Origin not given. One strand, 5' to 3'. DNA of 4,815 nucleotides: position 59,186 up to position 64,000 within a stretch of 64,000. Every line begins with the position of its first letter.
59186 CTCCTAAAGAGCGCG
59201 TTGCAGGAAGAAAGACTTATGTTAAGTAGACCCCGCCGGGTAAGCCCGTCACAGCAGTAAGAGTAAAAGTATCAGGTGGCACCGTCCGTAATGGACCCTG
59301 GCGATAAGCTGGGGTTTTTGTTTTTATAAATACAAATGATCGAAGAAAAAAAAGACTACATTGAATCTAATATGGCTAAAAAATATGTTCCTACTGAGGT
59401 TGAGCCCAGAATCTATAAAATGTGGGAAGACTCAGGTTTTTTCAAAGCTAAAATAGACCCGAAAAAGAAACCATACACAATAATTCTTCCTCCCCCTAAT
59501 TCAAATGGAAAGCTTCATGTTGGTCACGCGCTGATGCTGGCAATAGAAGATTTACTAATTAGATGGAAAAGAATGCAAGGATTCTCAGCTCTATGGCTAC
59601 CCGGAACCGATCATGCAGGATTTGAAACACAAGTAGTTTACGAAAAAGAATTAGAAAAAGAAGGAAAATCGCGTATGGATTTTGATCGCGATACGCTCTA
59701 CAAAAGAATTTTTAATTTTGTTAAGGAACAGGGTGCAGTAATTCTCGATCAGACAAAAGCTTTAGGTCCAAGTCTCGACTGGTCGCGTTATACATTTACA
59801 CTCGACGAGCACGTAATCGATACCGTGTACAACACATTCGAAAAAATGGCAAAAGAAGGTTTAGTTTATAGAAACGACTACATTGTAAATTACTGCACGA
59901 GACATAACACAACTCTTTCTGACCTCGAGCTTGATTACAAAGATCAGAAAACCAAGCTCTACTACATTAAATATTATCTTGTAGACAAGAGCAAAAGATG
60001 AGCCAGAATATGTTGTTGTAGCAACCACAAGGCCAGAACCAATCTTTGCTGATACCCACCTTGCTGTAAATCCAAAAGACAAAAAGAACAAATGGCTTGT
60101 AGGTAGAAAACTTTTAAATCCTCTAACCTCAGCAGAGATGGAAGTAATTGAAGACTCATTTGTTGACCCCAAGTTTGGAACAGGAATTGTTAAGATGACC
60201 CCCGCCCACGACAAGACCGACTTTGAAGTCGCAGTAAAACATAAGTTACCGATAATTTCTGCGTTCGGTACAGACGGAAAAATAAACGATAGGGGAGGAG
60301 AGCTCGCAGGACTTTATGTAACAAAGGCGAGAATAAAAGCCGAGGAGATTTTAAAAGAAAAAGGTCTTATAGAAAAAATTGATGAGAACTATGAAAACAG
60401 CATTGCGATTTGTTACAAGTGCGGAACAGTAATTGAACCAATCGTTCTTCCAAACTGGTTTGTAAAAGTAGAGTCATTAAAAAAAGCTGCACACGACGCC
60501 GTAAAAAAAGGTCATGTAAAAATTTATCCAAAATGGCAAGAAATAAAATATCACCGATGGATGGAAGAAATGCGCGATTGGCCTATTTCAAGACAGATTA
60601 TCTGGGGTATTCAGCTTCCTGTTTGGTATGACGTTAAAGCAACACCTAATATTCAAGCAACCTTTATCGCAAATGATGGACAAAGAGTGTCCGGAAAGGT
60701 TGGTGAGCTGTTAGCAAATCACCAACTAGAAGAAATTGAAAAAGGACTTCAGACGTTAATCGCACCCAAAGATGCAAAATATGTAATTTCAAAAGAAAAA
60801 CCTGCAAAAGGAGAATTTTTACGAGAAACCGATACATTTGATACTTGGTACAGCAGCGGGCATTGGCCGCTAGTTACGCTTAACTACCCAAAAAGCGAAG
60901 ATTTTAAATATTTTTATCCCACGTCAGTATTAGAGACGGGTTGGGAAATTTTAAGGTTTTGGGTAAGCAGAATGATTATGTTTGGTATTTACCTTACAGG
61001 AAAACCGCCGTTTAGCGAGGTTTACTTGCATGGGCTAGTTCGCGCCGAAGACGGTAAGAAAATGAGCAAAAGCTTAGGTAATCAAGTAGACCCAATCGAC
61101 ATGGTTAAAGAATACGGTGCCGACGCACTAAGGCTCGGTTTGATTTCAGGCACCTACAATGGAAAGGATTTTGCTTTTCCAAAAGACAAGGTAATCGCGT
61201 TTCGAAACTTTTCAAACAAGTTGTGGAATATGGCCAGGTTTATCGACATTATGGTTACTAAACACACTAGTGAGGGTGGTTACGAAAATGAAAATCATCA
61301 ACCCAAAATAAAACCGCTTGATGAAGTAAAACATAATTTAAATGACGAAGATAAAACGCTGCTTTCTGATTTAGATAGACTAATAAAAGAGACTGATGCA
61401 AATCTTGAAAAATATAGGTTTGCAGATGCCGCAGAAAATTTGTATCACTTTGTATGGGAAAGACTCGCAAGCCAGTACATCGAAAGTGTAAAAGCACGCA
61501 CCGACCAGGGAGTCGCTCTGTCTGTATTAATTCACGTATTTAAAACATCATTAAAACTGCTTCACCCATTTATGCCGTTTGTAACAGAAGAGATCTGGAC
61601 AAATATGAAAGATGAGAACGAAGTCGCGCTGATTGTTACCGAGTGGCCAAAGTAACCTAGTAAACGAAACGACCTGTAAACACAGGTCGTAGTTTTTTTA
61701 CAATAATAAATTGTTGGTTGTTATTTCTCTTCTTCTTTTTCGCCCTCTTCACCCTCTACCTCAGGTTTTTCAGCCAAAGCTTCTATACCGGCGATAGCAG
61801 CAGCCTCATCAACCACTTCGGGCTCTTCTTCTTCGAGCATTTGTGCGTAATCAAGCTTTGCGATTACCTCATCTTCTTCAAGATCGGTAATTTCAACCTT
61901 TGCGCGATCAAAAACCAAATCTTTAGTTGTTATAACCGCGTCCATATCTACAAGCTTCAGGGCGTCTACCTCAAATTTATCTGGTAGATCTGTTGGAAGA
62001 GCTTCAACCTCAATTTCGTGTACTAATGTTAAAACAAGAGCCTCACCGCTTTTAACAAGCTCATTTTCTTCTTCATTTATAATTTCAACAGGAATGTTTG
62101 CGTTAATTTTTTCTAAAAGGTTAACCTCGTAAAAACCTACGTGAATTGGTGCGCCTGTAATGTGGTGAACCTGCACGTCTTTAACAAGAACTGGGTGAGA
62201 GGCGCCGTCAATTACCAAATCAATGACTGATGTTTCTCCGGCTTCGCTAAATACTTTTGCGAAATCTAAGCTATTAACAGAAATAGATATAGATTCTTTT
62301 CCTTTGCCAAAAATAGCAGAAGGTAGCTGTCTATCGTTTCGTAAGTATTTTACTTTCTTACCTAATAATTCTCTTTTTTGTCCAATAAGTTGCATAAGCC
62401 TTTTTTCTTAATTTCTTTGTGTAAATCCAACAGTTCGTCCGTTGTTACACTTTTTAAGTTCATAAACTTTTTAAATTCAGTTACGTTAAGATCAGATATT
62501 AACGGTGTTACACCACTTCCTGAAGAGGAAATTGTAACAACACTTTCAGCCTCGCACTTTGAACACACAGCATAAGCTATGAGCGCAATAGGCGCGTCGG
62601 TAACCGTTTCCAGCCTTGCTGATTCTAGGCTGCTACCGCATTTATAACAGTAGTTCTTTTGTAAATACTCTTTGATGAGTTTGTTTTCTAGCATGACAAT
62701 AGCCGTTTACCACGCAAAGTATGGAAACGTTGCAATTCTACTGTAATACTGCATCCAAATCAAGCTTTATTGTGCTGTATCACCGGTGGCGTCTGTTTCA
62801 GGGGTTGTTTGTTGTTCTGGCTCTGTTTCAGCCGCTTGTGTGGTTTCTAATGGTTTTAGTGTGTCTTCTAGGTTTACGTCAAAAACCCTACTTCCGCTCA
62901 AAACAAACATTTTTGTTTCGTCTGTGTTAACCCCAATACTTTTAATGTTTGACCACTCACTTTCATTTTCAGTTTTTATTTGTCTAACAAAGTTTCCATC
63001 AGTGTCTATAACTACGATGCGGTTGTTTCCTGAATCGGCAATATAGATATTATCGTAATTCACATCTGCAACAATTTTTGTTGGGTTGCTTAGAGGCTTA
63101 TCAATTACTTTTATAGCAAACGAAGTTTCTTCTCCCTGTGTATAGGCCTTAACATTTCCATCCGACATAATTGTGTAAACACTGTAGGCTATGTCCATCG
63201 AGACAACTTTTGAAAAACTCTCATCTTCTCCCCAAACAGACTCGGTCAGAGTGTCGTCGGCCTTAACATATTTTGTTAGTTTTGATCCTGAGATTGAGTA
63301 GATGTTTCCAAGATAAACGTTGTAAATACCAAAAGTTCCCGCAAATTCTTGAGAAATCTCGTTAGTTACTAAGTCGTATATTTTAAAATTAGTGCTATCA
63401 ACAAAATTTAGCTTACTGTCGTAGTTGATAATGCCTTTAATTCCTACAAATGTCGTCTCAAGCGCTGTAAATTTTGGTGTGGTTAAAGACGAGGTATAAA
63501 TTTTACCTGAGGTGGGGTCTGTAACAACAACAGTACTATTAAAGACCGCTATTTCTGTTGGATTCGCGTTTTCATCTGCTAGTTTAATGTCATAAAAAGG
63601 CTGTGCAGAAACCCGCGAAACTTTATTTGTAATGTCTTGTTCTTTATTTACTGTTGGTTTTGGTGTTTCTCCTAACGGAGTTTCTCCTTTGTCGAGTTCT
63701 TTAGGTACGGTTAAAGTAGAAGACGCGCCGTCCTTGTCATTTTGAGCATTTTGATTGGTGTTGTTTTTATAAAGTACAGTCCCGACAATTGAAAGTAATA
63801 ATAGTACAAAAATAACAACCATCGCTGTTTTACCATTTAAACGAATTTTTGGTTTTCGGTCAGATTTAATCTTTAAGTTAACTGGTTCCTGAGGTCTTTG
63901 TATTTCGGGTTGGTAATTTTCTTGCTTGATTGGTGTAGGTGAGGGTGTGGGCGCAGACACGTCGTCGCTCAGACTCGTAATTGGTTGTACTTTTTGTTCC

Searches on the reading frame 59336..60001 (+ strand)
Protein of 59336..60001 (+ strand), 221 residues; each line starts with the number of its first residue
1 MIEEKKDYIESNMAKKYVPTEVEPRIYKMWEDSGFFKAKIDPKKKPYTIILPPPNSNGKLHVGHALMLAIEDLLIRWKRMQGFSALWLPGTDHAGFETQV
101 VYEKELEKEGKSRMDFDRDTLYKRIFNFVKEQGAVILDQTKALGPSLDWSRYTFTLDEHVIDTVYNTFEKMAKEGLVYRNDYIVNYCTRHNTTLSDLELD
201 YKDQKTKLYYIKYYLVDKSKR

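Call 91: search_protein_families(library=pfam, proteins=[window:59336-60001:+], max_evalue=0.0001)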
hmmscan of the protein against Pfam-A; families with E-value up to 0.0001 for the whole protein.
window:59336-60001:+ (221 aa): 2 families
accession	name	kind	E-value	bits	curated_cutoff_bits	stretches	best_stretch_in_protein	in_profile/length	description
PF00133.28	tRNA-synt_1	-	1.6e-52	179.1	22.7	1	26-205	2-184/414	tRNA synthetases class I (I, L, M and V)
PF09334.17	tRNA-synt_1g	-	1e-10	41.4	20.1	1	54-198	8-134/391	tRNA synthetases class I (M)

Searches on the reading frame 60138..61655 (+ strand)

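Call 62: search_protein_families(library=pfam, proteins=[window:60138-61655:+], max_evalue=0.00001)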
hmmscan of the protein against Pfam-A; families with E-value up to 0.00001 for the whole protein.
window:60138-61655:+ (505 aa): 3 families
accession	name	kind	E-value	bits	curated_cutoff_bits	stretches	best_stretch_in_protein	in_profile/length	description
PF00133.28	tRNA-synt_1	-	6.4e-68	229.8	22.7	1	76-345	184-411/414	tRNA synthetases class I (I, L, M and V)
PF08264.19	Anticodon_1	-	8.7e-29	100.7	25.1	1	405-504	1-105/148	Anticodon-binding domain of tRNA ligase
PF09334.17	tRNA-synt_1g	-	8.2e-12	45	20.1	1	291-357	311-376/391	tRNA synthetases class I (M)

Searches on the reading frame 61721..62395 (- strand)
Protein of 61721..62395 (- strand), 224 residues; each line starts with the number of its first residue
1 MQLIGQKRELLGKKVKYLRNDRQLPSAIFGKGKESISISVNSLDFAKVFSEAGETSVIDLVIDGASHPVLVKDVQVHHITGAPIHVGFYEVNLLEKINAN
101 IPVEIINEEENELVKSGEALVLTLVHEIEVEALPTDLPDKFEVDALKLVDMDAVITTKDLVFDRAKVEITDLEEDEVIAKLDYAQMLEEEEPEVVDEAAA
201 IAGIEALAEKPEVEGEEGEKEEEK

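Call 91: search_protein_families(library=pfam, proteins=[window:61721-62395:-], max_evalue=0.0001)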
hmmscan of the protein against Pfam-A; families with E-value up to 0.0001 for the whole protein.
window:61721-62395:- (224 aa): 2 families
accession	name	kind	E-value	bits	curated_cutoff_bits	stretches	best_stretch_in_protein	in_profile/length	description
PF01386.24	Ribosomal_L25p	-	6e-19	68.7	23.6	1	5-88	3-82/82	Ribosomal L25p family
PF14693.11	Ribosomal_TL5_C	-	2.2e-10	41.2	27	1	96-181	1-80/84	Ribosomal protein TL5, C-terminal domain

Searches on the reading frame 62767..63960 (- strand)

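Call 91: search_protein_families(library=pfam, proteins=[window:62767-63960:-], max_evalue=0.0001)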
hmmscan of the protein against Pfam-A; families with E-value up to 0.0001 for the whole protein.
window:62767-63960:- (397 aa): 1 family
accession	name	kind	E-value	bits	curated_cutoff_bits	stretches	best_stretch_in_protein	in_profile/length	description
PF01436.27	NHL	-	5.5e-05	23.4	20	0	290-317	1-27/28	NHL repeat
